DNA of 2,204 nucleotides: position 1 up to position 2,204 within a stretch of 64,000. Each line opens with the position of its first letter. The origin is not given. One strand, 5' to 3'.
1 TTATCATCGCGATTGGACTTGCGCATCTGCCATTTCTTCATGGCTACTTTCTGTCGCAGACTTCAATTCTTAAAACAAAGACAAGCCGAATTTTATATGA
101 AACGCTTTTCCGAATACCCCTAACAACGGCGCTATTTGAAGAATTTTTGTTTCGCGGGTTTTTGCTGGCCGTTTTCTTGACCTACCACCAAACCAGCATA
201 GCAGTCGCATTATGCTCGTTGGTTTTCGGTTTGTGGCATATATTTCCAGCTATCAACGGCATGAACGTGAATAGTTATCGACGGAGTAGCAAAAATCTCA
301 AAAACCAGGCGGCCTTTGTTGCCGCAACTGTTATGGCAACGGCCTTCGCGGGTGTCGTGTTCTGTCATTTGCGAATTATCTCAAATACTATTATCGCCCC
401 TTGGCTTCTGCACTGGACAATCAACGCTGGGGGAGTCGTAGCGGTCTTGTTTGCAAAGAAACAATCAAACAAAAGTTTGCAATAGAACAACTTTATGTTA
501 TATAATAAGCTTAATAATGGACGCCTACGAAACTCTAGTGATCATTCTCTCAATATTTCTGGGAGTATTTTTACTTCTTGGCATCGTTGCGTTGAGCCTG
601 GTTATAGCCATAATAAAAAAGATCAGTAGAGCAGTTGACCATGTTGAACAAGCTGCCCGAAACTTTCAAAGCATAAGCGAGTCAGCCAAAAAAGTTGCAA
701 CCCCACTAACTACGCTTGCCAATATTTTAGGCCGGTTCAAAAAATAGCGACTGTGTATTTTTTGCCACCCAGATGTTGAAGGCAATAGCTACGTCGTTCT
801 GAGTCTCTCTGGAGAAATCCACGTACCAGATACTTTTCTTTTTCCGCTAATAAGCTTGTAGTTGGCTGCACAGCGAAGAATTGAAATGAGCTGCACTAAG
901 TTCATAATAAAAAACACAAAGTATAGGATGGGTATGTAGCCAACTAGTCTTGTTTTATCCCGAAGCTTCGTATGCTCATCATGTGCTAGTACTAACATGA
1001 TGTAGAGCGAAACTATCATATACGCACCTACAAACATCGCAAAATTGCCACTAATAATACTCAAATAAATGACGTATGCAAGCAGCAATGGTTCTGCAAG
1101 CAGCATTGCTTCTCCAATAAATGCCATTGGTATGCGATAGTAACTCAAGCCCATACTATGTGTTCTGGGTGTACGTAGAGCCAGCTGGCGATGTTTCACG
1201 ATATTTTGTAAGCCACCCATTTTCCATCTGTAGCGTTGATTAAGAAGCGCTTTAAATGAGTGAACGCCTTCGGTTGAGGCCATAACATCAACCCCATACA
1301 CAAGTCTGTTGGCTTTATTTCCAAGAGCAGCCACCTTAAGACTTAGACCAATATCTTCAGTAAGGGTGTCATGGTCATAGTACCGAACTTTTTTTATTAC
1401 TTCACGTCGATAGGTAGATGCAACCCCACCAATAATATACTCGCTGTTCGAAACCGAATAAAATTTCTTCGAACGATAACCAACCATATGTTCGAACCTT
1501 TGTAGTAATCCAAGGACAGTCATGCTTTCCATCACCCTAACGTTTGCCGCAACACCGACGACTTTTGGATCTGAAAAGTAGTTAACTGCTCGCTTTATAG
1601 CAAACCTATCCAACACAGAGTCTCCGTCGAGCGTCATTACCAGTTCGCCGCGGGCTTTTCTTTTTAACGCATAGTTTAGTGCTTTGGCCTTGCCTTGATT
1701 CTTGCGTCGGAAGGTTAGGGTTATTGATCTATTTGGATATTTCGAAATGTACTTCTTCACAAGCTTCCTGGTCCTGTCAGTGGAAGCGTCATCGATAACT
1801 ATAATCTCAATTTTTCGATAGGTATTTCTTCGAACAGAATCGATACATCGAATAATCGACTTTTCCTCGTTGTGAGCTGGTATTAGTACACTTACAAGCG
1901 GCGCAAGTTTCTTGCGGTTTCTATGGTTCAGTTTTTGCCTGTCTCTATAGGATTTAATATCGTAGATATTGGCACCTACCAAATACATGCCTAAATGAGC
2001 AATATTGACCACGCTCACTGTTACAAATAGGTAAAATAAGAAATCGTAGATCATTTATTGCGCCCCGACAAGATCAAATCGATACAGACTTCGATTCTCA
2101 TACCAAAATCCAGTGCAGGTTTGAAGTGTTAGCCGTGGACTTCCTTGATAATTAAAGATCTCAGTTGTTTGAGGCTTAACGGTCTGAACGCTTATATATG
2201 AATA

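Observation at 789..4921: Translationally coupled sortase + processive GT2 synthase, opposite a CBM-bearing deacetylase: a sortase-linked exopolysaccharide module?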

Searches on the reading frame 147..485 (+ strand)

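Call 4: search_protein_families(library=pfam, proteins=[window:147-485:+], max_evalue=0.01)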
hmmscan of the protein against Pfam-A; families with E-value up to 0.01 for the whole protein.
window:147-485:+ (112 aa): 1 family
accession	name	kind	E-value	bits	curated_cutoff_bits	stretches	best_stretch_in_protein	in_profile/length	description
PF02517.21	Rce1-like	-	6e-11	42.9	22.4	1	1-94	22-92/93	Type II CAAX prenyl endopeptidase Rce1-like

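Call 5: search_protein_families(library=ncbifam, proteins=[window:147-485:+], max_evalue=0.01)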
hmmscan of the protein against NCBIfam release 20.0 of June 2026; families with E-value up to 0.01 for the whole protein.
window:147-485:+ (112 aa): 4 families
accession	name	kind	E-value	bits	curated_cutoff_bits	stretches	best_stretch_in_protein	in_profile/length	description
NF050068.1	Rv0804_CPBP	equivalog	7.2e-09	35.5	200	1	55-102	148-195/197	Rv0804 family intramembrane glutamic endopeptidase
NF040589.1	CPBP_Synerg_MrtS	equivalog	8.1e-05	22.9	130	0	2-38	91-127/170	Synerg-CTERM system glutamic-type intramembrane protease MrtS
NF041647.1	ABC_perm_CPBP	equivalog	0.00072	18.4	435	1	1-33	560-592/636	ABC transporter permease subunit/CPBP intramembrane protease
NF040914.1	Mrt_core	domain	0.0029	17.6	100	0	59-94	64-99/108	myxosortase family intramembrane protease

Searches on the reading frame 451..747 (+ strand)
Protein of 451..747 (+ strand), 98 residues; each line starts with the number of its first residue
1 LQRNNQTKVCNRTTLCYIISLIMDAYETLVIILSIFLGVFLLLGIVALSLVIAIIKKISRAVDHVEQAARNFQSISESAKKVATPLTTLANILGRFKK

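Call 4: search_protein_families(library=pfam, proteins=[window:451-747:+], max_evalue=0.01)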
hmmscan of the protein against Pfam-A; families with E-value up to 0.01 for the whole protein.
window:451-747:+ (98 aa): 1 family
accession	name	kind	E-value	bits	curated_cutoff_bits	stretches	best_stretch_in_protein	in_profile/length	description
PF03706.18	LPG_synthase_TM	-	0.0011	19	33.4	1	15-82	132-198/302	Lysylphosphatidylglycerol synthase TM region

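Call 5: search_protein_families(library=ncbifam, proteins=[window:451-747:+], max_evalue=0.01)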
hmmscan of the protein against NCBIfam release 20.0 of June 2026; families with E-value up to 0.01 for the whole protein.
window:451-747:+ (98 aa): 2 families
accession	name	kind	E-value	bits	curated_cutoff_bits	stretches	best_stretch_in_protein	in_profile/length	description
NF053813.1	MFS_TcaB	equivalog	0.0032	16.3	475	1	18-82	141-205/396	putative multidrug effflux MFS transporter TcaB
NF045849.1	ICE_MMCAP2_0565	equivalog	0.0048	16.5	40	1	27-75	7-56/80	Mbov_0395 family pilin-like conjugal transfer protein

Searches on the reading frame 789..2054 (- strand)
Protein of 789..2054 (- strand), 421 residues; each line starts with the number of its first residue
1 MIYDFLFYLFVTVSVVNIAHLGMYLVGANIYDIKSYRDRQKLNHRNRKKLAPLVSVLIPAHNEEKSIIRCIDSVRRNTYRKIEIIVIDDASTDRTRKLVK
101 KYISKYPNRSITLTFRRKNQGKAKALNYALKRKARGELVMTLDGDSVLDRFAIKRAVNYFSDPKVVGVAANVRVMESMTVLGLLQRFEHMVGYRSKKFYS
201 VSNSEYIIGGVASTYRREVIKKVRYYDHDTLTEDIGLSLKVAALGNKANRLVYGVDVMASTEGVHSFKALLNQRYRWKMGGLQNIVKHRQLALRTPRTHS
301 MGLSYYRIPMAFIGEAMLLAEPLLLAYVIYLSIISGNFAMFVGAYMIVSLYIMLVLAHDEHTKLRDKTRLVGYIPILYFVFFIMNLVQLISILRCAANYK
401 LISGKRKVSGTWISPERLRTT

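Call 4: search_protein_families(library=pfam, proteins=[window:789-2054:-], max_evalue=0.01)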
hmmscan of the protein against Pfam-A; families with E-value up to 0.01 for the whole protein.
window:789-2054:- (421 aa): 6 families
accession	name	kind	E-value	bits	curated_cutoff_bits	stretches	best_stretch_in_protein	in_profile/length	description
PF00535.33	Glycos_transf_2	-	8.8e-34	117.3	23.3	1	55-223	1-167/168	Glycosyl transferase family 2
PF13641.12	Glyco_tranf_2_3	-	2.5e-23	83.7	27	1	54-280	3-230/230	Glycosyltransferase like family 2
PF13632.12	Glyco_trans_2_3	-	4.4e-15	56.5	27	1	139-348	2-193/198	Glycosyl transferase family group 2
PF13506.12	Glyco_transf_21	-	3.6e-05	23.7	21.7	1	123-278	17-173/174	Glycosyl transferase family 21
PF10111.15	Glyco_tranf_2_2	-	0.00031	20.8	27.3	1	55-147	1-93/276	Glycosyltransferase like family 2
PF13704.12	Glyco_tranf_2_4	-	0.00033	21.5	27.5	1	62-146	2-82/98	Glycosyl transferase family 2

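Call 5: search_protein_families(library=ncbifam, proteins=[window:789-2054:-], max_evalue=0.01)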
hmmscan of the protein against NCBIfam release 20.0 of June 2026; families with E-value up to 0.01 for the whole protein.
window:789-2054:- (421 aa): 31 families (the best 25 are shown)
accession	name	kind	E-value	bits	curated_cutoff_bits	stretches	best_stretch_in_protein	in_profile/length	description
TIGR03937.1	PgaC_IcaA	equivalog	9.1e-48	163.2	422.3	1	23-417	15-406/407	poly-beta-1,6-N-acetyl-D-glucosamine synthase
TIGR03111.1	glyc2_xrt_Gpos1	hypoth_equivalog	8.4e-31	107.2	363.95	1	23-400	20-415/439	TIGR03111 family XrtG-associated glycosyltransferase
NF047683.1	TeichurnBiosyTuaG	equivalog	4.5e-19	69.1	400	1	50-163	4-114/252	teichuronic acid biosynthesis protein TuaG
TIGR03965.1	mycofact_glyco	equivalog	1.5e-17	63.6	280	1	51-289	73-308/467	mycofactocin biosynthesis glycosyltransferase MftF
TIGR04283.1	glyco_like_mftF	equivalog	1.1e-16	61.1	182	1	54-246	1-174/221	TIGR04283 family arsenosugar biosynthesis glycosyltransferase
TIGR04242.1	nodulat_NodC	equivalog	1.8e-16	60.1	550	1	15-284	11-287/395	chitooligosaccharide synthase NodC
NF053846.1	glyco_with_XrtP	equivalog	1.9e-16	59.8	520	2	36-176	27-176/440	XrtP-associated glycosyltransferase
NF053739.1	GlytfEpsEBac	equivalog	6.9e-16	58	450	1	52-162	1-109/265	glycosyltransferase EpsE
NF007482.0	PRK10073.1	equivalog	6.7e-15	54.9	423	1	51-149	5-99/334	glycosyltransferase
TIGR03030.1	CelA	equivalog_domain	1e-13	50.2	699.1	1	36-358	115-454/714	UDP-forming cellulose synthase catalytic subunit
NF038299.1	EPS_HpsN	equivalog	3.9e-13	49.1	425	1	52-180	1-125/317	hormogonium polysaccharide biosynthesis glycosyltransferase HpsN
NF038302.1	EPS_HpsE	equivalog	2.7e-12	46.3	300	1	55-167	4-118/307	hormogonium polysaccharide biosynthesis glycosyltransferase HpsE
NF041875.1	EPS_EpsD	equivalog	8.4e-12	45.1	370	1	54-156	1-100/325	exopolysaccharide biosynthesis glycosyltransferase EpsD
NF050050.1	ProtGlycPglI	equivalog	1.2e-11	44.5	500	1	52-158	2-106/306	GalNAc(5)-diNAcBac-PP-undecaprenol beta-1,3-glucosyltransferase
NF041394.1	GtaseAglG_Halo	equivalog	2.8e-11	43.3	440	1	54-230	3-178/304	glucosyl-dolichyl phosphate glucuronosyltransferase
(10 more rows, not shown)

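Call 37: search_solved_structures(query=window:789-2054:-, max_evalue=0.001)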
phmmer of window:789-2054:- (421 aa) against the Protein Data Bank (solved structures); distinct sequences matched with E-value up to 0.001: 26.
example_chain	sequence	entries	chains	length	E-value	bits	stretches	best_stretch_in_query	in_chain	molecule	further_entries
6yv7_B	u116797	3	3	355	3.6e-19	72.3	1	51-293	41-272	Glycosyl transferase, family 2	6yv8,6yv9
6yv7_A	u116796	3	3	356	3.6e-19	72.3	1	51-293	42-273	Glycosyl transferase, family 2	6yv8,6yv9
2z87_A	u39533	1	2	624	1.4e-17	67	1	36-161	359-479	Chondroitin synthase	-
2z86_A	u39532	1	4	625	1.4e-17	67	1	36-161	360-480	Chondroitin synthase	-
3bcv_A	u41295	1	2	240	6.6e-12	48.4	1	50-151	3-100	Putative glycosyltransferase protein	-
5hea_A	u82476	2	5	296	6.8e-12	48.3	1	52-156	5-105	Putative glycosyltransferase (GalT1)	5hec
5tze_C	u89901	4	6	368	1.7e-11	47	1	55-161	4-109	Glycosyl transferase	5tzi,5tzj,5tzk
5tz8_A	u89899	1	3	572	2.4e-11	46.5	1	55-161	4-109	Glycosyl transferase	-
6p61_A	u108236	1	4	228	1.2e-10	44.3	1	43-151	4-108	Glycosyltransferase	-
8vh7_A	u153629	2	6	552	1.6e-09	40.5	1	49-163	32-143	Heparosan synthase B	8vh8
8viw_A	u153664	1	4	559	1.6e-09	40.5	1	49-163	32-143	Heparosan synthase B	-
5ej1_A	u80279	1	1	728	8.9e-08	34.8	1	51-356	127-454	Putative cellulose synthase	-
4hg6_A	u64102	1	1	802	1.2e-07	34.4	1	51-356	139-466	Cellulose Synthase Subunit A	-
4p00_A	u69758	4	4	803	1.2e-07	34.4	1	51-356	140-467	Cellulose Synthase A subunit | Cellulose Synthase subunit A | Putative cellulose synthase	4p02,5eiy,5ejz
3l7m_A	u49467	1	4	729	1.6e-07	33.9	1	55-161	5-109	Teichoic acid biosynthesis protein F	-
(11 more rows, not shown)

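Call 45: find_homologous_proteins(query=window:789-2054:-, max_evalue=1e-10)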
Query window:789-2054:- (421 aa): 1294 proteins with E <= 1e-10 among 8000 candidates; the best 120 are listed.
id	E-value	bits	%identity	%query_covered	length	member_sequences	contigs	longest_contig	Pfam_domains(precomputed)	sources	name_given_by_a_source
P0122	1.5e-259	878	95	100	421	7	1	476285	PF13632.13,PF13506.14,PF13641.13,PF00535.33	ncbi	-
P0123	1.2e-186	639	67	99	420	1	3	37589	PF13632.13,PF13506.14,PF13641.13,PF03142.22,PF01644.24,PF00535.33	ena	-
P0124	3.0e-181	621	66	99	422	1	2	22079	PF13632.13,PF13506.14,PF13641.13,PF00535.33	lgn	-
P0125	4.7e-175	600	63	99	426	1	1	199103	PF13632.13,PF13506.14,PF13641.13,PF03142.22,PF00535.33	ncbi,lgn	-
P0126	7.1e-174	596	63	99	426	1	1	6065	PF13632.13,PF13506.14,PF13641.13,PF03142.22,PF00535.33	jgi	jgi:cellulose synthase/poly-beta-1,6-N-acetylglucosamine synthase-like glycosyltransferase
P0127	5.6e-173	594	61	99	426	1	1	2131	PF13632.13,PF13506.14,PF13641.13,PF00535.33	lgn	-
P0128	7.7e-173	593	62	99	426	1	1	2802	PF13632.13,PF13506.14,PF13641.13,PF00535.33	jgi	jgi:cellulose synthase/poly-beta-1,6-N-acetylglucosamine synthase-like glycosyltransferase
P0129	3.1e-172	591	63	98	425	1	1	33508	PF13632.13,PF13506.14,PF13641.13,PF03142.22,PF00535.33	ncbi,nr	ncbi:MAG TPA: glycosyltransferase [Candidatus Saccharimonadales bacterium]|nr:glycosyltransferase [C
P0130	1.3e-171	589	61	99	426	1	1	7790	PF13632.13,PF13506.14,PF13641.13,PF00535.33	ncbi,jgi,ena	-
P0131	2.8e-171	588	62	99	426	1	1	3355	PF13632.13,PF13506.14,PF13641.13,PF03142.22,PF01644.24,PF00535.33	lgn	-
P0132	2.9e-171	588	61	99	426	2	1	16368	PF13632.13,PF13506.14,PF13641.13,PF00535.33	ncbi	-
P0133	3.5e-171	588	62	99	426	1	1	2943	PF13632.13,PF13506.14,PF13641.13,PF00535.33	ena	-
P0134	1.0e-170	586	61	99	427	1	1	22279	PF13632.13,PF13506.14,PF13641.13,PF03142.22,PF01644.24,PF00535.33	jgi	jgi:cellulose synthase/poly-beta-1,6-N-acetylglucosamine synthase-like glycosyltransferase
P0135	5.8e-170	584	61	99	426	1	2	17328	PF13632.13,PF13506.14,PF13641.13,PF03142.22,PF00535.33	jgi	jgi:poly-beta-1,6-N-acetyl-D-glucosamine synthase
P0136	1.1e-169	583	61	99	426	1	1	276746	PF13632.13,PF13506.14,PF13641.13,PF03142.22,PF00535.33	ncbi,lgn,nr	ncbi:MAG TPA: glycosyltransferase family 2 protein [Candidatus Saccharimonadales bacterium]|nr:glyco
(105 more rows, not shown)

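Call 55: predict_structure(alignment_id=A2)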
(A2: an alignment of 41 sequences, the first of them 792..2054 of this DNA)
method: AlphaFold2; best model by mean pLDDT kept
length: 421 residues; sequences in the alignment: 41
mean_pLDDT: 88.5   pTM: 0.88
mean pLDDT of the five models: 88.5, 87.5, 84.7, 83.9, 77.0
residues with pLDDT >= 90: 226; 70-90: 180; 50-70: 14; < 50: 1
segments of 3 or more residues with pLDDT < 50: none
pLDDT, mean of each block of 10 residues (from residue 1): 88 90 90 87 60 96 93 96 96 95 97 93 93 96 93 95 94 82 81 89 88 95 92 92 94 93 88 91 91 85 92 88 85 87 83 82 81 82 88 93 80 70 48
secondary structure, 60 per line:
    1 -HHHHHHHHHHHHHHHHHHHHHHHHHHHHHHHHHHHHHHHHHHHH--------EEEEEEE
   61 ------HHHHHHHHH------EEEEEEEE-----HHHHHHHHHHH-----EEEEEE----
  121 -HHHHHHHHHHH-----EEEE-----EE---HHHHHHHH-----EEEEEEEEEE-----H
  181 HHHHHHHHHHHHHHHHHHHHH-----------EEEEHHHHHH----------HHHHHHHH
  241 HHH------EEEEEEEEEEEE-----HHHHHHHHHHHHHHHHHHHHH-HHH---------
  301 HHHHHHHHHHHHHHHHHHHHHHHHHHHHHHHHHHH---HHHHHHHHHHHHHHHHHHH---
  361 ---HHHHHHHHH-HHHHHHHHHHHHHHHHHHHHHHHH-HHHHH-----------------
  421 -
elements in order: H2-45 E54-60 H67-75 E82-89 H95-105 E111-116 H122-132 E138-141 H152-159 E165-174 H180-201 E213-216 H217-222 H233-243 E250-261 H267-287 H301-335 H339-357 H364-372 H374-397 H399-403

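Call 57: fold_search(model_id=the predicted structure, library=pdb)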
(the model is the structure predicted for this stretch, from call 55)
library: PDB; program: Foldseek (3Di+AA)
matches with E <= 10: 1441; with E <= 0.001: 382
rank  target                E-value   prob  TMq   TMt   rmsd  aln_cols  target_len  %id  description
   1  6yv7_B                1.8e-17  1.00  0.59  0.70   6.2       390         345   21  Mannosyltransferase PcManGT from Pyrobaculum calidifontis (released 2020-07-22)
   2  6yv7_A                1.8e-17  1.00  0.60  0.72   6.3       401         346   21  Mannosyltransferase PcManGT from Pyrobaculum calidifontis (released 2020-07-22)
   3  7sp7_A                6.2e-17  1.00  0.71  0.61   5.1       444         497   17  Chlorella virus hyaluronan synthase inhibited by UDP (released 2022-04-06)
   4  8smn_A                1.1e-16  1.00  0.62  0.51  13.1       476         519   17  Xenopus laevis hyaluronan synthase 1, nascent HA polymer bound state (released 2024-05-01)
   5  9yq4_A                1.3e-16  1.00  0.71  0.61   6.0       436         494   16  Chlorella virus hyaluronan synthase bound to a proofreading UDP-GlcA (released 2025-12-10)
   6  8snc_A                1.4e-16  1.00  0.73  0.63   5.6       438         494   16  Chlorella virus Hyaluronan Synthase bound to GlcA extended GlcNAc primer (released 2024-05-01)
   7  7sp8_A                1.6e-16  1.00  0.74  0.63   5.8       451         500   16  Chlorella virus Hyaluronan Synthase bound to UDP-GlcNAc (released 2022-04-06)
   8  7sp6_A                4.4e-16  1.00  0.71  0.62   5.1       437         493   17  Chlorella virus hyaluronan synthase (released 2022-04-06)
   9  8sne_A                5.5e-16  1.00  0.57  0.49  14.8       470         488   15  Chlorella virus Hyaluronan Synthase bound to GlcA extended GlcNAc primer and UDP (released 2024-05-01)
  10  8smm_A                6.5e-16  1.00  0.66  0.56   8.3       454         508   16  Xenopus laevis hyaluronan synthase 1 (released 2024-05-01)
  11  7sp9_A                1.1e-15  1.00  0.67  0.58   7.4       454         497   17  Chlorella virus Hyaluronan Synthase in the GlcNAc-primed channel-closed state (released 2022-04-06)
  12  8smp_A                2.5e-15  1.00  0.61  0.49  13.5       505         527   16  Xenopus laevis hyaluronan synthase 1, UDP-bound, gating loop inserted state (released 2024-05-01)
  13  9yq5_A                2.7e-15  1.00  0.68  0.58   7.5       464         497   16  Chlorella virus hyaluronan synthase bound to an inserted UDP-GlcA (released 2025-12-10)
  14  9b8v_E                3.3e-15  1.00  0.61  0.33   5.8       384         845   19  AlphaFold2 informed cryo-EM model of the E. coli cellulose synthase BcsAG3B6 complex (released 2025-02-19)
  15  9kqc_A                5.7e-15  1.00  0.71  0.61   5.3       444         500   16  Chlorella virus Hyaluronan Synthase bound to VNAR (released 2025-05-14)
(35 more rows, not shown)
